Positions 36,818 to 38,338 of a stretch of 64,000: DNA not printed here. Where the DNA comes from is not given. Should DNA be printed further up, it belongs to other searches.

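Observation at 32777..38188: Glycosyltransferase x3 + MsbA-like ABC exporter + APH-like phosphotransferase operon fused to cassette copy 1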

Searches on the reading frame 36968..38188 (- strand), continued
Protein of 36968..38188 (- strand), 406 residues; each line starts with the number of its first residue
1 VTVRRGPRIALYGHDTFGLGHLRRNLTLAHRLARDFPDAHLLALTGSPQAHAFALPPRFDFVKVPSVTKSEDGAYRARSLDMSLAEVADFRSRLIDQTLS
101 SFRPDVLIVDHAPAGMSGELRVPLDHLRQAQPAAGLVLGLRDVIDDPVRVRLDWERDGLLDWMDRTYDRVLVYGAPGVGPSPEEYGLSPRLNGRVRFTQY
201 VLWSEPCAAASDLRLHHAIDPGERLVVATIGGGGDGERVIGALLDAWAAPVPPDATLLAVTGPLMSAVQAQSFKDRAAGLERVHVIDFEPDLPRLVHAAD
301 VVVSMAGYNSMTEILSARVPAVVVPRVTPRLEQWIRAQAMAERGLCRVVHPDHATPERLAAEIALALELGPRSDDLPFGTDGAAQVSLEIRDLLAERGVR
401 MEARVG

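Call 46: search_protein_families(library=pfam, proteins=[L016:8370-9836:+, L020:8504-9913:+, L010:8550-9245:+, L010:6222-8546:+, L020:19928-21052:+, L062:3030-4853:+, L021:13145-14143:+, L016:18814-20853:+, L083:15916-18078:+, L022:16289-17824:+], max_evalue=0.001)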
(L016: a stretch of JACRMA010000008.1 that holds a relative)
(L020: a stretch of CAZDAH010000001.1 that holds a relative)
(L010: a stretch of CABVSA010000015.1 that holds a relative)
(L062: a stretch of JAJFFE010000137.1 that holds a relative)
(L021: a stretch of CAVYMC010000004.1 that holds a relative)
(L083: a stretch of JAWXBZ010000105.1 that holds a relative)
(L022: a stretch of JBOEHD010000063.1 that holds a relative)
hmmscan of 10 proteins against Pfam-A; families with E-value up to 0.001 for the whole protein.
L016:8370-9836:+ (489 aa): 14 families
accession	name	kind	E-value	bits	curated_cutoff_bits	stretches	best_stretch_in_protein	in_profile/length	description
PF03721.20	UDPG_MGDP_dh_N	-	3.9e-53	180.3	27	1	57-233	2-181/187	UDP-glucose/GDP-mannose dehydrogenase family, NAD binding domain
PF00984.24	UDPG_MGDP_dh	-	8.7e-33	112.7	25.4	1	256-348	1-93/94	UDP-glucose/GDP-mannose dehydrogenase family, central domain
PF03720.21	UDPG_MGDP_dh_C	-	1.5e-29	102.8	30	1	372-472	1-102/103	UDP-glucose/GDP-mannose dehydrogenase family, UDP binding domain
PF01266.30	DAO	-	4.4e-08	33.5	27.9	1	57-100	1-44/353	FAD dependent oxidoreductase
PF13241.12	NAD_binding_7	-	9.2e-07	29.8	22.1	0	54-142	6-72/104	Putative NAD(P)-binding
PF01494.25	FAD_binding_3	-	1.9e-06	27.8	22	1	56-110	2-53/349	FAD binding domain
PF03807.23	F420_oxidored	-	8.6e-06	26.7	21.6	0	57-141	1-69/94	NADP oxidoreductase coenzyme F420-dependent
PF13450.12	NAD_binding_8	-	1.8e-05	25.3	21.9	1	60-87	1-28/68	NAD(P)-binding Rossmann-like domain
PF00890.30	FAD_binding_2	-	3.7e-05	23.5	20.4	1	58-107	2-53/414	FAD binding domain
PF02737.24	3HCDH_N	-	6.8e-05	23.3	22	1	57-136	1-83/180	3-hydroxyacyl-CoA dehydrogenase, NAD binding domain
PF01210.29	NAD_Gly3P_dh_N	-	6.9e-05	23.3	23.1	1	57-151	1-89/158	NAD-dependent glycerol-3-phosphate dehydrogenase N-terminus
PF07992.20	Pyr_redox_2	-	7.1e-05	22.8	26.1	1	57-88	2-33/291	Pyridine nucleotide-disulphide oxidoreductase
PF00070.33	Pyr_redox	-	0.00031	21.6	22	1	57-89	1-33/82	Pyridine nucleotide-disulphide oxidoreductase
PF03446.21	NAD_binding_2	-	0.00033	21.2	21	0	57-143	1-67/161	NAD binding domain of 6-phosphogluconate dehydrogenase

L020:8504-9913:+ (470 aa): 11 families
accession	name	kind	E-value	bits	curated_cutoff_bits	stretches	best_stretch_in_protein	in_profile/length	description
PF03721.20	UDPG_MGDP_dh_N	-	5.1e-55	186.4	27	1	39-220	2-186/187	UDP-glucose/GDP-mannose dehydrogenase family, NAD binding domain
PF00984.24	UDPG_MGDP_dh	-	9.2e-37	125.5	25.4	1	238-330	1-93/94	UDP-glucose/GDP-mannose dehydrogenase family, central domain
PF03720.21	UDPG_MGDP_dh_C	-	8e-29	100.5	30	1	353-453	1-102/103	UDP-glucose/GDP-mannose dehydrogenase family, UDP binding domain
PF07992.20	Pyr_redox_2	-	4.8e-06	26.6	26.1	1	14-74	126-179/291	Pyridine nucleotide-disulphide oxidoreductase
PF03807.23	F420_oxidored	-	6.3e-06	27.1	21.6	0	40-77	2-41/94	NADP oxidoreductase coenzyme F420-dependent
PF00070.33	Pyr_redox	-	9.8e-05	23.2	22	1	40-73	2-35/82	Pyridine nucleotide-disulphide oxidoreductase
PF03446.21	NAD_binding_2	-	0.00052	20.5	21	0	39-175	1-111/161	NAD binding domain of 6-phosphogluconate dehydrogenase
PF01210.29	NAD_Gly3P_dh_N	-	0.00056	20.4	23.1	0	39-123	1-79/158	NAD-dependent glycerol-3-phosphate dehydrogenase N-terminus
PF01266.30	DAO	-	0.00057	19.9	27.9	0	40-70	2-32/353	FAD dependent oxidoreductase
PF02737.24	3HCDH_N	-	0.00059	20.2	22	0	40-77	2-39/180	3-hydroxyacyl-CoA dehydrogenase, NAD binding domain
PF02254.24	TrkA_N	-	0.00097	19.9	23.8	0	40-84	1-45/116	TrkA-N domain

L010:8550-9245:+ (232 aa): 2 families
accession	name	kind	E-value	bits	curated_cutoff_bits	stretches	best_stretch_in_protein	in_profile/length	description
PF00486.34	Trans_reg_C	-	1e-26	93.2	26.2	1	154-225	4-76/77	Transcriptional regulatory protein, C terminal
PF00072.30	Response_reg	-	1.5e-26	93.2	30.2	1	7-116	1-111/111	Response regulator receiver domain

L010:6222-8546:+ (775 aa): 11 families
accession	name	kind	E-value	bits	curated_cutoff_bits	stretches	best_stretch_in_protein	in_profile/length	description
PF13426.13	PAS_9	-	1.1e-34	119.2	27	2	407-509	2-103/103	PAS domain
PF00989.32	PAS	-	1.4e-29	102.8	22.6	2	401-507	6-113/113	PAS fold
PF08448.16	PAS_4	-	4.4e-27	94.9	23.1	2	402-512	1-110/110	PAS fold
PF02518.31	HATPase_c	-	7.1e-25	88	26.4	1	643-754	1-110/111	Histidine kinase-, DNA gyrase B-, and HSP90-like ATPase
PF08447.18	PAS_3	-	1.3e-19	70.6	25.6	2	420-503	3-88/89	PAS fold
PF00512.31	HisKA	-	5.4e-19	68.5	26.9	1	531-597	2-66/66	His Kinase A (phospho-acceptor) domain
PF13188.13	PAS_8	-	9.3e-15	54.4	21.8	2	400-449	5-51/65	PAS domain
PF00672.30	HAMP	-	2.1e-10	41.2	25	1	218-267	3-52/53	HAMP domain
PF24820.1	Diguanyl_cycl_sensor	-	5.1e-07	30.1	28.1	1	279-341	1-59/109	Diguanylate cyclase-like sensor domain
PF24990.1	PAS_13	-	7.2e-05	23.6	27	0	410-457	4-53/143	ERT1/acuK family PAS domain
PF12860.13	PAS_7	-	0.00024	21.7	27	0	402-513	1-113/115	PAS fold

L020:19928-21052:+ (375 aa): 2 families
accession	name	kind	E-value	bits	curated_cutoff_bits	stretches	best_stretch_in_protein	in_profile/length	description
PF13620.12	CarboxypepD_reg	-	6.1e-16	59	32.3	1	40-93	2-53/82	Carboxypeptidase regulatory-like domain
PF02369.22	Big_1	-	3.3e-06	27.6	34.9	0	303-349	20-66/93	Bacterial Ig-like domain (group 1)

L062:3030-4853:+ (608 aa): 1 family
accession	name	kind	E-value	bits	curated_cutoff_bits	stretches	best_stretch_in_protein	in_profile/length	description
PF13620.12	CarboxypepD_reg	-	4.5e-16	59.4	32.3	1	259-314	2-55/82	Carboxypeptidase regulatory-like domain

L021:13145-14143:+ (333 aa): 9 families
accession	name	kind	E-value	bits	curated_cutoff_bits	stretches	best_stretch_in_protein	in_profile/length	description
PF01370.27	Epimerase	-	2.2e-62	211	20.9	1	17-254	2-240/240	NAD dependent epimerase/dehydratase family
PF16363.11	GDP_Man_Dehyd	-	2.2e-56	192.2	27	1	17-315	1-330/332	GDP-mannose 4,6 dehydratase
PF01073.25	3Beta_HSD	-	3.1e-20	72.8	22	1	17-242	1-229/280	3-beta hydroxysteroid dehydrogenase/isomerase family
PF02719.21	Polysacc_synt_2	-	2.7e-13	50.2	20.2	1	17-276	2-251/293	Polysaccharide biosynthesis protein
PF07993.18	NAD_binding_4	-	2.1e-12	47.2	20.1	1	75-194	77-209/258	Male sterility protein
PF04321.23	RmlD_sub_bind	-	3.1e-10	40.1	27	1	16-259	3-218/287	RmlD substrate binding domain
PF13460.12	NAD_binding_10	-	6.5e-08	33.1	27.2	1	20-170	1-128/184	NAD(P)H-binding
PF05368.20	NmrA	-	0.00017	21.8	27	1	14-139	3-108/298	NmrA-like family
PF00106.31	adh_short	-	0.0006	19.8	26.6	0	15-79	2-62/195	short chain dehydrogenase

L016:18814-20853:+ (680 aa): 2 families
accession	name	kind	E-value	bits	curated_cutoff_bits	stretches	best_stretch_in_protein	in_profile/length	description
PF13372.12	Alginate_exp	-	1.8e-12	47.2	25.2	1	331-606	74-339/395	Alginate export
PF18914.6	DUF5666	-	3.8e-08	33.9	27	1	129-188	4-60/60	Domain of unknown function (DUF5666)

L083:15916-18078:+ (721 aa): 2 families
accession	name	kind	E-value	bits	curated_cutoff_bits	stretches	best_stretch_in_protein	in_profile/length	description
PF13372.12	Alginate_exp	-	1.3e-17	64.2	25.2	1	515-703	198-381/395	Alginate export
PF18914.6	DUF5666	-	3.1e-06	27.8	27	0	169-189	33-54/60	Domain of unknown function (DUF5666)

L022:16289-17824:+ (512 aa): 5 families
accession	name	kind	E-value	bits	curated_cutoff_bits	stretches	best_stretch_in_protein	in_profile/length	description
PF03721.20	UDPG_MGDP_dh_N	-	5.4e-54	183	27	1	90-262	3-183/187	UDP-glucose/GDP-mannose dehydrogenase family, NAD binding domain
PF00984.24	UDPG_MGDP_dh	-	2.8e-34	117.5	25.4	1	281-371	2-92/94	UDP-glucose/GDP-mannose dehydrogenase family, central domain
PF03720.21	UDPG_MGDP_dh_C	-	1.5e-27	96.5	30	1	396-493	1-103/103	UDP-glucose/GDP-mannose dehydrogenase family, UDP binding domain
PF02737.24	3HCDH_N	-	2.3e-05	24.8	22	1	90-167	2-83/180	3-hydroxyacyl-CoA dehydrogenase, NAD binding domain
PF01262.27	AlaDh_PNT_C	-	9.4e-05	22.4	23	1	89-128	30-69/214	Alanine dehydrogenase/PNT, C-terminal domain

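Call 75: predict_structure(alignment_id=A1)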
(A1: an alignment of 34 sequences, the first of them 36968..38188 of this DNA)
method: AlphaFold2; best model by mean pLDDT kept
length: 406 residues; sequences in the alignment: 34
mean_pLDDT: 91.2   pTM: 0.89
mean pLDDT of the five models: 91.2, 91.0, 90.5, 90.0, 90.1
residues with pLDDT >= 90: 310; 70-90: 75; 50-70: 17; < 50: 4
segments of 3 or more residues with pLDDT < 50: none
pLDDT, mean of each block of 10 residues (from residue 1): 78 81 92 95 89 89 86 77 92 97 97 92 97 97 93 95 97 93 96 97 78 92 94 81 97 96 87 95 92 92 94 94 89 93 96 96 97 91 96 89 53
secondary structure, 60 per line:
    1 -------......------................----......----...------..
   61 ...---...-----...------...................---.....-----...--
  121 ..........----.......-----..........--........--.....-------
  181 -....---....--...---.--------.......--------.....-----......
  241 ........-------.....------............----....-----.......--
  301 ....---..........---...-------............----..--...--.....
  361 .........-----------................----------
elements in order: E8-13 H20-35 E40-45 E59-63 E67-69 E75-77 H84-102 E106-110 H121-130 E135-141 H147-156 H159-166 E169-173 H182-185 H189-192 E195-197 H210-216 E225-229 H235-248 E256-260 H267-278 E283-286 H292-298 E301-304 H308-317 E321-323 H331-342 H356-369 H382-396

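Call 77: fold_search(model_id=the predicted structure, library=pdb)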
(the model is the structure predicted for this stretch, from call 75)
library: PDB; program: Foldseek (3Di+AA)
matches with E <= 10: 1860; with E <= 0.001: 450
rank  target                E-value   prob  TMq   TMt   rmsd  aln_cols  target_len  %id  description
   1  2iya_A                6.4e-15  1.00  0.58  0.60   7.5       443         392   18  The crystal structure of macrolide glycosyltransferases: A blueprint for antibiotic engineering (released 2007-03-27)
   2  3otg                  7.6e-15  1.00  0.62  0.64   8.6       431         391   18  Crystal Structure of CalG1, Calicheamicin Glycostyltransferase, TDP bound form (released 2010-12-15)
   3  8hjk                  7.6e-15  1.00  0.62  0.59   7.0       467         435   16  Crystal structure of glycosyltransferase SgUGT94-289-3 in complex with SIA, state 1 (released 2024-05-29)
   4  8hjf_A                9.0e-15  1.00  0.64  0.61   6.7       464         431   16  Crystal structure of glycosyltransferase SgUGT94-289-3 in complex with M5, state 2 (released 2024-05-29)
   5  9ksz                  1.3e-14  1.00  0.58  0.60   7.3       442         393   14  Complex structure of PcApiGT/UDP (released 2025-06-25)
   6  3oth_B                1.7e-14  1.00  0.61  0.63   8.4       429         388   19  Crystal Structure of CalG1, Calicheamicin Glycostyltransferase, TDP and calicheamicin alpha3I bound form (released 2010-12-15)
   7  6j31_C                2.0e-14  1.00  0.57  0.59   8.4       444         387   18  Crystal Structure Analysis of the Glycotransferase of kitacinnamycin (released 2020-01-15)
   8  8hjo_A                2.1e-14  1.00  0.63  0.59   6.9       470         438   15  Crystal structure of glycosyltransferase SgUGT94-289-3 in complex with UDP state 2 (released 2024-05-29)
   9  7xx4_A                2.1e-14  1.00  0.58  0.59   8.9       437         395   16  designed glycosyltransferase (released 2023-06-14)
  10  8j66                  2.3e-14  1.00  0.60  0.57   7.4       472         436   16  Crystal structure of glycosyltransferase SgUGT94-289-3 in complex with M3, state 2 (released 2024-05-29)
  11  8hjh_A                2.6e-14  1.00  0.62  0.58   6.9       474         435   15  Crystal structure of glycosyltransferase SgUGT94-289-3 in complex with SIA, state 3 (released 2024-05-29)
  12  8hjg_B                2.9e-14  1.00  0.63  0.60   6.5       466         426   16  Crystal structure of glycosyltransferase SgUGT94-289-3 in complex with M5, state 1 (released 2024-05-29)
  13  7xx4_B                2.9e-14  1.00  0.58  0.59   8.8       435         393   16  designed glycosyltransferase (released 2023-06-14)
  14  9lrj_B                2.9e-14  1.00  0.59  0.54   9.1       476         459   15  Glucosyl transferase NbUGT72AY1 co-crystallized with Scopoletin and UDP2Fglucose in the presence of retinol (released 2025-02-12)
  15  2iyf_B                2.9e-14  1.00  0.47  0.48   9.9       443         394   15  The crystal structure of macrolide glycosyltransferases: A blueprint for antibiotic engineering (released 2007-03-27)
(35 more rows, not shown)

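Call 79: search_protein_families(library=padloc, proteins=[window:36968-38188:-], max_evalue=0.001)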
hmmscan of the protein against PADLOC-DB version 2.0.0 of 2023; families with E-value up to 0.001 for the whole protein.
window:36968-38188:- (406 aa): 0 families

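Call 87: search_dna_similar(query=window:36968-38188:-, collection=plasmids, mode=protein, max_rows=15, max_evalue=1e-20)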
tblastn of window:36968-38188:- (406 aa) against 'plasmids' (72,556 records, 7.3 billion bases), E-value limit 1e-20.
Records with a match: 275; places in all: 275; records where one place covers at least 80% of the query: 265.
Best place of each record, by identity: <60% 275.
By first word of the organism name: Rhizobium 143; Sinorhizobium 80; Escherichia 10; Ensifer 9; Azospirillum 7; Phyllobacterium 5; Sulfitobacter 4; Candidatus 4; Shinella 3; Tritonibacter 2; and 8 more.
By predicted mobility (MOB-suite, as given by PLSDB): non-mobilizable 141; mobilizable 96; conjugative 38.
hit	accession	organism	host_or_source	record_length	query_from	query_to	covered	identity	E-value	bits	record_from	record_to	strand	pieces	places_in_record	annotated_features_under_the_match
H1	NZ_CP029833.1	Azospirillum ramasamyi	single cell,Cow dung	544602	4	352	86%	41.4%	2e-55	204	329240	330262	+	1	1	hypothetical protein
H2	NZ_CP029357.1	Azospirillum thermophilum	cell culture,hot spring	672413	7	349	84%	41.9%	6e-56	206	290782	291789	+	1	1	glycosyltransferase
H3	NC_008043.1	Ruegeria sp. TM1040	-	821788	5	357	87%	40.3%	2e-55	204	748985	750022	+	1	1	glycosyltransferase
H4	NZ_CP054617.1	Azospirillum oryzae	cell culture,soil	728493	4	352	86%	40.3%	4e-53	197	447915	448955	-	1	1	hypothetical protein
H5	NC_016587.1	Azospirillum lipoferum 4B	-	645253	7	352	85%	40.3%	5e-54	200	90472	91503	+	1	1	membrane protein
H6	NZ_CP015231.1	Tritonibacter mobilis F1926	cell culture,seawater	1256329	5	349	85%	40.4%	8e-54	199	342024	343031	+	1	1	record has no annotation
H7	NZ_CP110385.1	Tritonibacter mobilis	-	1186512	5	349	85%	40.4%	2e-53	198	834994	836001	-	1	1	record has no annotation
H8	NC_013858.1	Azospirillum sp. B510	-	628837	4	352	86%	39.8%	5e-52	194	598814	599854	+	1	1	membrane protein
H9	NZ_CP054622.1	Azospirillum oryzae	cell culture,soil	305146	8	352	85%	39.0%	6e-50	188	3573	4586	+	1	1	glycosyltransferase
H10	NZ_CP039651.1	Azospirillum sp. TSA2s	Soil,rice paddy soil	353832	8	352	85%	39.0%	6e-50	188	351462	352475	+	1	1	glycosyltransferase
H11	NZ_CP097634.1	Agrobacterium pusense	mixed culture,Seaside Soil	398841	1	378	93%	35.6%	7e-46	176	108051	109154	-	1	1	glycosyltransferase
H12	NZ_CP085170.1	Sulfitobacter sp. DSM 110093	cell culture,Sediment from the Channel ...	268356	8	350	84%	39.0%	1e-48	184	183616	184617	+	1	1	glycosyltransferase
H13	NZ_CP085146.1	Sulfitobacter dubius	cell culture,Sediment from the Channel ...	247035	8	350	84%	38.7%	4e-48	183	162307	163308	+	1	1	glycosyltransferase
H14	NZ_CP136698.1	Sulfitobacter dubius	Macrocystis pyrifera gametophyte,Whole ...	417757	8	350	84%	38.7%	4e-48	183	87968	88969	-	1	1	glycosyltransferase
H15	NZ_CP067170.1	Paracoccus aestuarii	cell culture,isolated from tidal flat ...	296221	4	357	87%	37.4%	1e-48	184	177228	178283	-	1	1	glycosyl transferase family 28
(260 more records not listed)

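Call 88: search_dna_similar(query=window:36968-38188:-, collection=plasmids, mode=protein, max_rows=40, max_evalue=1e-20, rows=spread)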
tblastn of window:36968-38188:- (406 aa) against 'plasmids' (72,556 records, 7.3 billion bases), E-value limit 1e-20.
Records with a match: 275; places in all: 275; records where one place covers at least 80% of the query: 265.
Best place of each record, by identity: <60% 275.
By first word of the organism name: Rhizobium 143; Sinorhizobium 80; Escherichia 10; Ensifer 9; Azospirillum 7; Phyllobacterium 5; Sulfitobacter 4; Candidatus 4; Shinella 3; Tritonibacter 2; and 8 more.
By predicted mobility (MOB-suite, as given by PLSDB): non-mobilizable 141; mobilizable 96; conjugative 38.
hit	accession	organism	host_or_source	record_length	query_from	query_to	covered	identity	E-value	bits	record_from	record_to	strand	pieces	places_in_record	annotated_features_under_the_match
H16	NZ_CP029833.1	Azospirillum ramasamyi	single cell,Cow dung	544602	4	352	86%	41.4%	2e-55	204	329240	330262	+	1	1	hypothetical protein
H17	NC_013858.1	Azospirillum sp. B510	-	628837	4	352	86%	39.8%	5e-52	194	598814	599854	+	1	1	membrane protein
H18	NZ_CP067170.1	Paracoccus aestuarii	cell culture,isolated from tidal flat ...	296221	4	357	87%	37.4%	1e-48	184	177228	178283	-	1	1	glycosyl transferase family 28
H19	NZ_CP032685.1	Rhizobium sp. CCGE531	Phaseolus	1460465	8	354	85%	37.5%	4e-50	188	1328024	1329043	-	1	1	record has no annotation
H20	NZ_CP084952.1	Sulfitobacter indolifex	cell culture,Seawater from the North ...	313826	8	350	84%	37.2%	2e-47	181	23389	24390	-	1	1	glycosyltransferase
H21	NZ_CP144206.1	Sinorhizobium chiapasense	mixed culture,rhizosphere soil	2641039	8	354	85%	36.0%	7e-48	182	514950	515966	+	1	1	none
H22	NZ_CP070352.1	Ensifer sp. PDNC004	cell culture,Plastic debris in ...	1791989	8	354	85%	36.0%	2e-47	181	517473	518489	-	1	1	none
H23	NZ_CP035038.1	Sinorhizobium fredii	single cell,soil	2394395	8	354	85%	36.0%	2e-44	172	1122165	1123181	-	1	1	none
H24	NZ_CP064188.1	Rhizobium sp. 007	Onobrychis viciifolia,cell culture,root ...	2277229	8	354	85%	35.7%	2e-45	175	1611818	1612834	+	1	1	none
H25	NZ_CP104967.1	Phyllobacterium sp. A18/5-2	Vicia costata,cell culture,root nodule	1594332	8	354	85%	35.4%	1e-45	176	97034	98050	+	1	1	none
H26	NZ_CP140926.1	Sinorhizobium medicae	Medicago lupulina,whole organism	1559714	8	354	85%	35.4%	6e-45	174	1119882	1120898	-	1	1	none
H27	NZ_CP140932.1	Sinorhizobium medicae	Medicago lupulina,whole organism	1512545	8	354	85%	35.4%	8e-45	173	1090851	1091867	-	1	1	none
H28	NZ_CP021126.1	Rhizobium sp. Kim5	Phaseolus vulgaris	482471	8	355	86%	35.3%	3e-44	171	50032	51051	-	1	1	glycosyltransferase family protein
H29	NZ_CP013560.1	Rhizobium phaseoli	Phaseolus vulgaris,Whole ...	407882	8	354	85%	35.3%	2e-44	172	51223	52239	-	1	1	glycosyltransferase family protein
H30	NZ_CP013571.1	Rhizobium phaseoli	Phaseolus vulgaris,Whole ...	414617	8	354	85%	35.3%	2e-44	172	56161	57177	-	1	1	glycosyltransferase family protein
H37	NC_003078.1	Sinorhizobium meliloti 1021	-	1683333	8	354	85%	35.0%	3e-44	171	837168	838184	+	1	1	none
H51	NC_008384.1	Rhizobium johnstonii 3841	-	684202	8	354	85%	34.2%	8e-43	167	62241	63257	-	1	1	glycosyltransferase family protein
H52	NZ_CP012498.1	Escherichia coli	food,alfalfa sprout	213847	8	357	86%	33.4%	4e-41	162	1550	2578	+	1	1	glycosyl transferase family 28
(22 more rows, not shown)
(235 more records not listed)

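Call 89: get_annotated_region(hit=H37, flank=9000)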
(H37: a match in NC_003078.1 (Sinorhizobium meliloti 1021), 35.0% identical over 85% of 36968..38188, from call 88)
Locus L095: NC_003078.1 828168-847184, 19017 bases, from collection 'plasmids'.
description: Sinorhizobium meliloti 1021 plasmid pSymB, complete sequence
organism: Sinorhizobium meliloti 1021 (NCBI taxid 266834)
taxonomy: Bacteria; Pseudomonadota; Alphaproteobacteria; Hyphomicrobiales; Rhizobiaceae; Sinorhizobium; Sinorhizobium meliloti; Sinorhizobium meliloti 1021
host: -; source: -; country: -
typing (MOB-suite, as given by PLSDB): mobilizable; relaxase MOBQ
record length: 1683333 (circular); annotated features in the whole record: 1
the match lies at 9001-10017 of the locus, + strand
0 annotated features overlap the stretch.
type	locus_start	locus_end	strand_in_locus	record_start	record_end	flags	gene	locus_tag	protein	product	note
